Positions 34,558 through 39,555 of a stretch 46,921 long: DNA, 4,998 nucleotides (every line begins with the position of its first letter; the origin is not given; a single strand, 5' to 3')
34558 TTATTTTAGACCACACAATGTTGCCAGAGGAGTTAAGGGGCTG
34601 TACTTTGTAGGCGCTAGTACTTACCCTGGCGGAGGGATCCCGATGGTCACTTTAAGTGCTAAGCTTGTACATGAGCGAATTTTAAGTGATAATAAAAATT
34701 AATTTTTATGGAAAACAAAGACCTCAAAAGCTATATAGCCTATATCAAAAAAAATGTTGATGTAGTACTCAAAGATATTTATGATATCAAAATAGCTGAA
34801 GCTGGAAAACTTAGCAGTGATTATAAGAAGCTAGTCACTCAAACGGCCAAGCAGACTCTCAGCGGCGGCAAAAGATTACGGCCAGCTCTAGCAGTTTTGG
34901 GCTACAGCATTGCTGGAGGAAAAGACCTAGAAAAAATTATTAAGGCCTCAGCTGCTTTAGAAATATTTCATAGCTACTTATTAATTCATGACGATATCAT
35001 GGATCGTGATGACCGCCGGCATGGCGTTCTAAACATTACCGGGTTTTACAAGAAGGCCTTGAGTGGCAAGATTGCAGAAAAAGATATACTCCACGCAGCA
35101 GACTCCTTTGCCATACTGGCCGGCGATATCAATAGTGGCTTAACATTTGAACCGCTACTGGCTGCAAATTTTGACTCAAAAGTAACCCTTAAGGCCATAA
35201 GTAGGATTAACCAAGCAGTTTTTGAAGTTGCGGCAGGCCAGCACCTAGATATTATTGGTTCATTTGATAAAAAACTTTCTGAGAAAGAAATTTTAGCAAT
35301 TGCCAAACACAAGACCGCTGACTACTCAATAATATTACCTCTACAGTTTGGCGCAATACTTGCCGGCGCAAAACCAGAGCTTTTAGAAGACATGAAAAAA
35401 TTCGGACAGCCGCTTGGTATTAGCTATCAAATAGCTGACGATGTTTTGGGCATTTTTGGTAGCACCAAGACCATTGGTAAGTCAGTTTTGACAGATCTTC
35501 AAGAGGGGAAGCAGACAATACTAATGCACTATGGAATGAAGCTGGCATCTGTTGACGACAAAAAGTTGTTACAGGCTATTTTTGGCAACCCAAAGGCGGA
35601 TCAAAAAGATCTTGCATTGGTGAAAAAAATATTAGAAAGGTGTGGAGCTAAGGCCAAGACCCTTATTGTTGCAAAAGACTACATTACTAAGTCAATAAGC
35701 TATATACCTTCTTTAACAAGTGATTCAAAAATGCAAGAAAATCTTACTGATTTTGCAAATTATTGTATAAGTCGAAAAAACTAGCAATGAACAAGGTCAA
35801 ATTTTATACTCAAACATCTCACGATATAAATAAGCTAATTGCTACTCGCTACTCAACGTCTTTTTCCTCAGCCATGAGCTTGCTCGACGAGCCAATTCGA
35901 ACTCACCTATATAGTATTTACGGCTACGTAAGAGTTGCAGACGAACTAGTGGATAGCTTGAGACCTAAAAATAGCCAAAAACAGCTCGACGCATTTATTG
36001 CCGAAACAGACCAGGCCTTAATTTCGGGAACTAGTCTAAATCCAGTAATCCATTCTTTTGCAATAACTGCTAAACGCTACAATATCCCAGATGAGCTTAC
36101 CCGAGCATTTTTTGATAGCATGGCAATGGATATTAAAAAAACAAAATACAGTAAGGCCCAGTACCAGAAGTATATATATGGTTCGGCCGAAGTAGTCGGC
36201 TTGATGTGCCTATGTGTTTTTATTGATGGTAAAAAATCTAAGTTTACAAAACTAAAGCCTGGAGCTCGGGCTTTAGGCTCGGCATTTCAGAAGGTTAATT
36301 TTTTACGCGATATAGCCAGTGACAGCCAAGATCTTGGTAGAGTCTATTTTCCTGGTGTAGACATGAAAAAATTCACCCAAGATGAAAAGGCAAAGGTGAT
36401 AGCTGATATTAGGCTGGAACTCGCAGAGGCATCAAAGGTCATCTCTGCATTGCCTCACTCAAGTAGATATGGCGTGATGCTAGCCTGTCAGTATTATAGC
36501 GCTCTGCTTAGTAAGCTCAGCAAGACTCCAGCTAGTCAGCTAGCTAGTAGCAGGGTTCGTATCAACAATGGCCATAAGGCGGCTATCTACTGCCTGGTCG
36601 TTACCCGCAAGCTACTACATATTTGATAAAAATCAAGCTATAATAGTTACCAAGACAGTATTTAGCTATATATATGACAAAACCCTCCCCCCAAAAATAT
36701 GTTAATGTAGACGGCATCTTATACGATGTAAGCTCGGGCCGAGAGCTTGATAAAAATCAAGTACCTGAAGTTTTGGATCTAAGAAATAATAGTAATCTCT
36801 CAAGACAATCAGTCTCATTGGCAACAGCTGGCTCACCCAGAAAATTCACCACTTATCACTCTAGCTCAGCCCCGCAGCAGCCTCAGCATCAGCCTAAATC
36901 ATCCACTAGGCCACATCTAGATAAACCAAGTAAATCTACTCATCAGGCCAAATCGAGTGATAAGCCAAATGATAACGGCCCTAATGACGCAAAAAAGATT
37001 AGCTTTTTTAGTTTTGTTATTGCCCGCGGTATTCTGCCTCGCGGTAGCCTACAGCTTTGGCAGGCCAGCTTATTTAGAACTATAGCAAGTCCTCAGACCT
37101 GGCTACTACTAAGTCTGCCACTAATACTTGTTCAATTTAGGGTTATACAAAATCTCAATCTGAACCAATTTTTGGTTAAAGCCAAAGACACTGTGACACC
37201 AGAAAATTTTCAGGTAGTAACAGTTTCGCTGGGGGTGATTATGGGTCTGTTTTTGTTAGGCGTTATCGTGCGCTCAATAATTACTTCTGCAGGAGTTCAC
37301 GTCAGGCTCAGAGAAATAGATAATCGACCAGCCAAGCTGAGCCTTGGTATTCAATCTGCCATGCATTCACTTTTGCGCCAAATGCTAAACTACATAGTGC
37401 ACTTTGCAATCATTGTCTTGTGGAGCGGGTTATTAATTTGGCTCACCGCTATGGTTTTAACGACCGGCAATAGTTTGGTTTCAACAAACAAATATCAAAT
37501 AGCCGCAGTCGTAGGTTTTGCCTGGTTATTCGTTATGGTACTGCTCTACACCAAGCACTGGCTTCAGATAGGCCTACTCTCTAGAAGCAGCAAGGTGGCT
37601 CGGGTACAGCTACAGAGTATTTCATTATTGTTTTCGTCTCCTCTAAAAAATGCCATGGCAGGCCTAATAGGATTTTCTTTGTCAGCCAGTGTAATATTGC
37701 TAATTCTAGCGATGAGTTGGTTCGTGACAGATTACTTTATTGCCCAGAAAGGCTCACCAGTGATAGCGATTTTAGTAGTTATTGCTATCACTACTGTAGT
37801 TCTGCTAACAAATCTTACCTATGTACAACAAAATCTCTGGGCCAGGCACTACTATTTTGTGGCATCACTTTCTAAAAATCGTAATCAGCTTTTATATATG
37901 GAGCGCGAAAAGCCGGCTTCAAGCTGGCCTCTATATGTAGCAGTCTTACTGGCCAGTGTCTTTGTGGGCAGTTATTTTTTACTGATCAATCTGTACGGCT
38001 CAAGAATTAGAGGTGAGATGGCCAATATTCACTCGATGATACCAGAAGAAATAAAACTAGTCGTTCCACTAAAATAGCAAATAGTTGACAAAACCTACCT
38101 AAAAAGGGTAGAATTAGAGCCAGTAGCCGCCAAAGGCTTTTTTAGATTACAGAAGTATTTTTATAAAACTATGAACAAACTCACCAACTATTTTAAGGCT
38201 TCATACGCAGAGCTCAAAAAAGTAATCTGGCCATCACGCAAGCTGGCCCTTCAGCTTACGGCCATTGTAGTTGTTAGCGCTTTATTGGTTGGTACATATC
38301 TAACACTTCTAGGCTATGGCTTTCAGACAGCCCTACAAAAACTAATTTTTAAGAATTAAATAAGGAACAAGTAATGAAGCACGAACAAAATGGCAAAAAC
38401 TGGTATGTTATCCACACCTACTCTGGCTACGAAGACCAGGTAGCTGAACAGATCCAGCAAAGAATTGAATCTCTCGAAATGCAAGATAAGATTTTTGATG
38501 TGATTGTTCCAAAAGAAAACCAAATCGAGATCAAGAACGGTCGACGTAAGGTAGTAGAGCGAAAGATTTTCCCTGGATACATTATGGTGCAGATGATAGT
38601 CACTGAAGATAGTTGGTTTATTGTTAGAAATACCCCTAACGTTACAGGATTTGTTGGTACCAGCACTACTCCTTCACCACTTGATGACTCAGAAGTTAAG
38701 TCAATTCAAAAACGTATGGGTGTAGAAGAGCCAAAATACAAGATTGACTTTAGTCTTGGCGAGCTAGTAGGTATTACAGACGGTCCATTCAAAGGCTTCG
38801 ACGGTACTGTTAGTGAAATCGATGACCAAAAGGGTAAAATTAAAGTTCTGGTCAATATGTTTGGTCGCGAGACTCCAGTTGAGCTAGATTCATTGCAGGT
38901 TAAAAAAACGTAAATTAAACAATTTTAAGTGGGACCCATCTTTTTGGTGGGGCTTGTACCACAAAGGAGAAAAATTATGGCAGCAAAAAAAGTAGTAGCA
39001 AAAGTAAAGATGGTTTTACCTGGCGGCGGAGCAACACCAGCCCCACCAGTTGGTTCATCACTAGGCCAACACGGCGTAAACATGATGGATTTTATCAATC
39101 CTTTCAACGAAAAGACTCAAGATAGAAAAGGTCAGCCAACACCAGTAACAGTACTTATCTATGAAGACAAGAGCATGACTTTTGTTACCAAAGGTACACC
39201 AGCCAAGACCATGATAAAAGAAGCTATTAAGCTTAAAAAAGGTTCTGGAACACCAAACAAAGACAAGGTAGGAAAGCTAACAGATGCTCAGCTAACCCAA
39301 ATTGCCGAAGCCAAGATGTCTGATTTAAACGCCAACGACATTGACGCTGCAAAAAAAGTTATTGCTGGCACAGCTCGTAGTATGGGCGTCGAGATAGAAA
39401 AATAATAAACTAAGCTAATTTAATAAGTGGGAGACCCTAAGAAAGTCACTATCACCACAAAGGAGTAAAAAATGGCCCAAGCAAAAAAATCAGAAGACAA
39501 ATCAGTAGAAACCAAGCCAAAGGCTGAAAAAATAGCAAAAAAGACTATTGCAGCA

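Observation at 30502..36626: Complete C50-style carotenoid gene cluster in an otherwise minimal housekeeping context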

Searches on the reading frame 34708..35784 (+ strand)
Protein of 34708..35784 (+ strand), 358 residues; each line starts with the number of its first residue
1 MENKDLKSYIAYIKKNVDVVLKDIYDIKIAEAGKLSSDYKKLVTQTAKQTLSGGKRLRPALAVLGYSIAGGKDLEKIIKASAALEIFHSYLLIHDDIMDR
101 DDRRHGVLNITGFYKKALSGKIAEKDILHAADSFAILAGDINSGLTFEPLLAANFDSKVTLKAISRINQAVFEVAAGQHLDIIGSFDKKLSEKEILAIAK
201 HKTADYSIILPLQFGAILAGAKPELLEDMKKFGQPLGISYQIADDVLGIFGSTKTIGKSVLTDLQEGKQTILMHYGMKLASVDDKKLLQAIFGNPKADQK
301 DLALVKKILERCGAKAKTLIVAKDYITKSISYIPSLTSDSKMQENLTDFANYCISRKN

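Call 3: search_protein_families(library=pfam, proteins=[window:34708-35784:+], max_evalue=0.01)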
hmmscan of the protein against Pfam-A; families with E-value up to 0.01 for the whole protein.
window:34708-35784:+ (358 aa): 1 family
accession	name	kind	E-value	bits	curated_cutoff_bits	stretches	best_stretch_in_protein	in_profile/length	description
PF00348.22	polyprenyl_synt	-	1.9e-51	175.2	27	1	41-304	2-246/251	Polyprenyl synthetase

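Call 4: search_protein_families(library=ncbifam, proteins=[window:34708-35784:+], max_evalue=0.01)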
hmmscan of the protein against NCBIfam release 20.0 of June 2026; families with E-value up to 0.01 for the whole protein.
window:34708-35784:+ (358 aa): 16 families
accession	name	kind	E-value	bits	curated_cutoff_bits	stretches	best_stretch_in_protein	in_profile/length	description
NF041169.1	f2_encap_cargo4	exception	2.5e-61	207.8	450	1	46-357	42-333/334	family 2 encapsulin nanocompartment cargo protein polyprenyl transferase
NF041003.1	GGPP_syn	equivalog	1.1e-49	169.3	500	1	31-357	17-325/326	geranylgeranyl diphosphate synthase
NF040698.1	IdsA_Meth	equivalog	2e-49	168.6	468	1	40-357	28-327/328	short chain isoprenyl diphosphate synthase IdsA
NF042416.1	GFPPS_Mycobact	equivalog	6.2e-44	150.4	600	1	28-355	16-347/350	bifunctional (2E,6E)-farnesyl/geranyl diphosphate synthase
NF045485.1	FPPsyn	subfamily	2.1e-35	122.2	275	1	49-288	32-259/288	farnesyl diphosphate synthase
NF045549.1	GGPPsyn_IdsB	equivalog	5.1e-32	111.3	475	1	49-356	60-344/346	geranylgeranyl diphosphate synthase IdsB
TIGR02748.1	GerC3_HepT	equivalog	1.5e-29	103.1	456.55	1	21-357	10-318/319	heptaprenyl diphosphate synthase component II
NF045685.1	GGPPSynCrtE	equivalog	4.3e-28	98.2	460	1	45-290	33-266/293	geranylgeranyl diphosphate synthase CrtE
NF040789.2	gerfarn_diphsyn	equivalog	2.1e-27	96.2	560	1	76-357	83-344/345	geranylfarnesyl diphosphate synthase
NF008140.0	PRK10888.1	equivalog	2.7e-27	95.9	412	1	18-357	8-322/323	octaprenyl diphosphate synthase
NF045628.1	HxpDPsynlarge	equivalog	4.4e-26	91.6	500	1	36-349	17-302/311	hexaprenyl-diphosphate synthase large subunit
TIGR02749.1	prenyl_cyano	equivalog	5.2e-26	91.4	383.2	1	45-356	34-320/322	solanesyl diphosphate synthase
NF042417.1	NPPPS_Mycobact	equivalog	8.1e-26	90.8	600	1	50-357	52-334/335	nonaprenyl/(2E,6E)-farnesyl/geranylgeranyl diphosphat synthase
NF007877.0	PRK10581.1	equivalog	1e-21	77.4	321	1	40-289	30-268/299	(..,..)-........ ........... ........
NF040627.1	GFPS_Meth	equivalog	1.7e-16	60.5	600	1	37-327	26-278/285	geranylfarnesyl diphosphate synthase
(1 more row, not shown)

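Call 50: search_solved_structures(query=window:34708-35784:+, max_evalue=1e-30)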
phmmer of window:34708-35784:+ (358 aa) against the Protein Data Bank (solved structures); distinct sequences matched with E-value up to 1e-30: 2.
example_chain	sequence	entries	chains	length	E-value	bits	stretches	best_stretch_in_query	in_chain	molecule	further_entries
3lk5_A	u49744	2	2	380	3.7e-33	118.7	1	23-316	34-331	Geranylgeranyl pyrophosphate synthase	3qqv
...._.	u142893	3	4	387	5.3e-32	114.9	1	32-319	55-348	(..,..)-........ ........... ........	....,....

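Call 66: search_solved_structures(query=window:34708-35784:+, max_evalue=1e-25, show_alignments=2)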
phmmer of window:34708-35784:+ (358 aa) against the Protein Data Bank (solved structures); distinct sequences matched with E-value up to 1e-25: 5.
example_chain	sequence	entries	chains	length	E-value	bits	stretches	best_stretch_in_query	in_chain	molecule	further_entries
3lk5_A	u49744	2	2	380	3.7e-33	118.7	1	23-316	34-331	Geranylgeranyl pyrophosphate synthase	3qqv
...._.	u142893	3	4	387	5.3e-32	114.9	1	32-319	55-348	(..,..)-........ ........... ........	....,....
3oyr_A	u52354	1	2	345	7.7e-28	101.2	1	36-357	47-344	Trans-isoprenyl diphosphate synthase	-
5jfq_A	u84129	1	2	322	4e-27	98.9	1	50-356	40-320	Geranylgeranyl Pyrophosphate Synthetase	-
1wy0_A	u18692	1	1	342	4.3e-26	95.5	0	41-316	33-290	geranylgeranyl pyrophosphate synthetase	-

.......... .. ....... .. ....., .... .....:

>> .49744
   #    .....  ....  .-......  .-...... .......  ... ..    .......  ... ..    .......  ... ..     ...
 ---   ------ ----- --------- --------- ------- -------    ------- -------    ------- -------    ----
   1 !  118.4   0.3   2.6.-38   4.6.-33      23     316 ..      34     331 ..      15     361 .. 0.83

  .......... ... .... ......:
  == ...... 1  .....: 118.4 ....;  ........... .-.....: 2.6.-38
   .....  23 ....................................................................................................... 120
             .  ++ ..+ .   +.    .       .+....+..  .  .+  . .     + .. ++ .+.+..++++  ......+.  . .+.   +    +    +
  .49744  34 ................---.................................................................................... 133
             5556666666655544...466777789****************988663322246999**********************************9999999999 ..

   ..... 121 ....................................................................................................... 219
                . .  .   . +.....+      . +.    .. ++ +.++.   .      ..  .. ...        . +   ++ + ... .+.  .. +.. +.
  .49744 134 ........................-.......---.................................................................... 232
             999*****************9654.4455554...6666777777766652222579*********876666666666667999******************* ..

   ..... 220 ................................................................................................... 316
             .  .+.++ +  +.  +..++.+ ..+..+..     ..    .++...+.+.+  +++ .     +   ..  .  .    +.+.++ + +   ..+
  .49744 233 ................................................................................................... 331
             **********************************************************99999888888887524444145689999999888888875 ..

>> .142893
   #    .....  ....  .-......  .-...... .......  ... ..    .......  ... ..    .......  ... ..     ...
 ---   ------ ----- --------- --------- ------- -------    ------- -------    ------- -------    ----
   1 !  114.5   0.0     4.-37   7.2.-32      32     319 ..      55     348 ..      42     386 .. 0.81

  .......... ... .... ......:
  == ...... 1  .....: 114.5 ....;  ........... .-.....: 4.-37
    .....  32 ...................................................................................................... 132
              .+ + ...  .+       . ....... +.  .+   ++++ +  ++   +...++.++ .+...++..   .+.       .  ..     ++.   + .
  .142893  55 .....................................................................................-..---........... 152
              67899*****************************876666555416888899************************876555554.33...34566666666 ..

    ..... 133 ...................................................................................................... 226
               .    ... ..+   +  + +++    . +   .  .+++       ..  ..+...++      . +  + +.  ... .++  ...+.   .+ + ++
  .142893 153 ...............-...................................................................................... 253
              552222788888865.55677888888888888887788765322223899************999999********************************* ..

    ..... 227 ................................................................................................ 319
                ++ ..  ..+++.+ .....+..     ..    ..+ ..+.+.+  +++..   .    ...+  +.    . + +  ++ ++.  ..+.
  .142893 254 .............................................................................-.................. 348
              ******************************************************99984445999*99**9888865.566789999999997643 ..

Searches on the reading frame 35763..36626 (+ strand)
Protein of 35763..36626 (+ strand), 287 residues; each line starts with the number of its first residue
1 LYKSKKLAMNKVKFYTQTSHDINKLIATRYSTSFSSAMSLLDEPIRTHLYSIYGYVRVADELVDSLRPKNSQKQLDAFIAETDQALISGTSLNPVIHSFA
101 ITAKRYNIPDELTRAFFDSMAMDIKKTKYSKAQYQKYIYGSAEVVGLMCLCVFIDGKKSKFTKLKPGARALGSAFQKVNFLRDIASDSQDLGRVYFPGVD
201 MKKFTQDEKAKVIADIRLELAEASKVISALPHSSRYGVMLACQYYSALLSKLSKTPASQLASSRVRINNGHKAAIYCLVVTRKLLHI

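Call 3: search_protein_families(library=pfam, proteins=[window:35763-36626:+], max_evalue=0.01)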
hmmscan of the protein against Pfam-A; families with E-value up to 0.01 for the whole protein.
window:35763-36626:+ (287 aa): 1 family
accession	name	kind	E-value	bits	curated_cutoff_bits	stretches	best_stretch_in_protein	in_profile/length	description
PF00494.24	SQS_PSY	-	1.1e-44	153.5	26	1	28-268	2-260/263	Squalene/phytoene synthase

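Call 4: search_protein_families(library=ncbifam, proteins=[window:35763-36626:+], max_evalue=0.01)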
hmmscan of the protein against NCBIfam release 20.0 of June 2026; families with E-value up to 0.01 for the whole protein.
window:35763-36626:+ (287 aa): 6 families
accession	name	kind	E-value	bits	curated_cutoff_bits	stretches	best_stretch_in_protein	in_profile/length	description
TIGR03465.1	HpnD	equivalog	2.2e-31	108.9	278.6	1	27-207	2-178/267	presqualene diphosphate synthase HpnD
TIGR03464.1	HpnC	equivalog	2e-21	76.7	250.45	1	34-209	9-181/267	squalene synthase HpnC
NF045686.1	PhytoSynCyanob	equivalog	1e-19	70.7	550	1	9-210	10-220/310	15-cis-phytoene synthase CrtB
NF045921.1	PhytnSynCrtBRhod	equivalog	7.6e-17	61.7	500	1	29-277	16-273/307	15-cis-phytoene synthase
NF042419.1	Phyto_syn_CrtB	equivalog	8.8e-16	58.3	480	1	31-222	15-211/306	15-cis-phytoene synthase CrtB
TIGR01559.1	squal_synth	equivalog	1.6e-05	24.3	286.75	1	93-206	90-208/337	squalene synthase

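Call 49: search_solved_structures(query=window:35763-36626:+, max_evalue=0.00001)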
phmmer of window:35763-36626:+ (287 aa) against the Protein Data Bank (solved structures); distinct sequences matched with E-value up to 0.00001: 8.
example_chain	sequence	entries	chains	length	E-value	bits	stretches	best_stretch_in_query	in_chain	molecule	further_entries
8is6_A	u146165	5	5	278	6.6e-14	55.8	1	19-202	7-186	CrtM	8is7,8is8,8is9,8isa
4hd1_A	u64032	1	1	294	1.5e-10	44.8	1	25-205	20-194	Squalene synthase HpnC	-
5iys_A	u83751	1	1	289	2.6e-10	44.1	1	26-204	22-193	Phytoene synthase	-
3vjd_A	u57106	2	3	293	2.1e-06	31.3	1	26-207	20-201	Dehydrosqualene synthase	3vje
2zco_A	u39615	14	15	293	2.3e-06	31.1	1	26-207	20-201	Dehydrosqualene synthase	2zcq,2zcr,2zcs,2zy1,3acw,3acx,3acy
4f6v_A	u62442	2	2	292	2.3e-06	31.1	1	26-207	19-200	Dehydrosqualene synthase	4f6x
4e9u_A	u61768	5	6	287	2.5e-06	31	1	26-207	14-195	Dehydrosqualene synthase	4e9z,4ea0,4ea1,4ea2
3ae0_A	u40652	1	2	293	3.2e-06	30.7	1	26-207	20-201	Dehydrosqualene synthase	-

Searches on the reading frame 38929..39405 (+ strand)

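Call 19: search_protein_families(library=pfam, proteins=[window:38929-39405:+], max_evalue=0.0001)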
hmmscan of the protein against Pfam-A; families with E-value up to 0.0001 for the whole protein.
window:38929-39405:+ (158 aa): 2 families
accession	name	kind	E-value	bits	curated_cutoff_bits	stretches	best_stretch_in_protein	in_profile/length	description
PF00298.24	Ribosomal_L11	-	1.4e-22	80.3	21.4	1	90-156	3-69/69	Ribosomal protein L11, RNA binding domain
PF03946.19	Ribosomal_L11_N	-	3.4e-22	78.4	32.9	1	26-82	1-57/58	Ribosomal protein L11, N-terminal domain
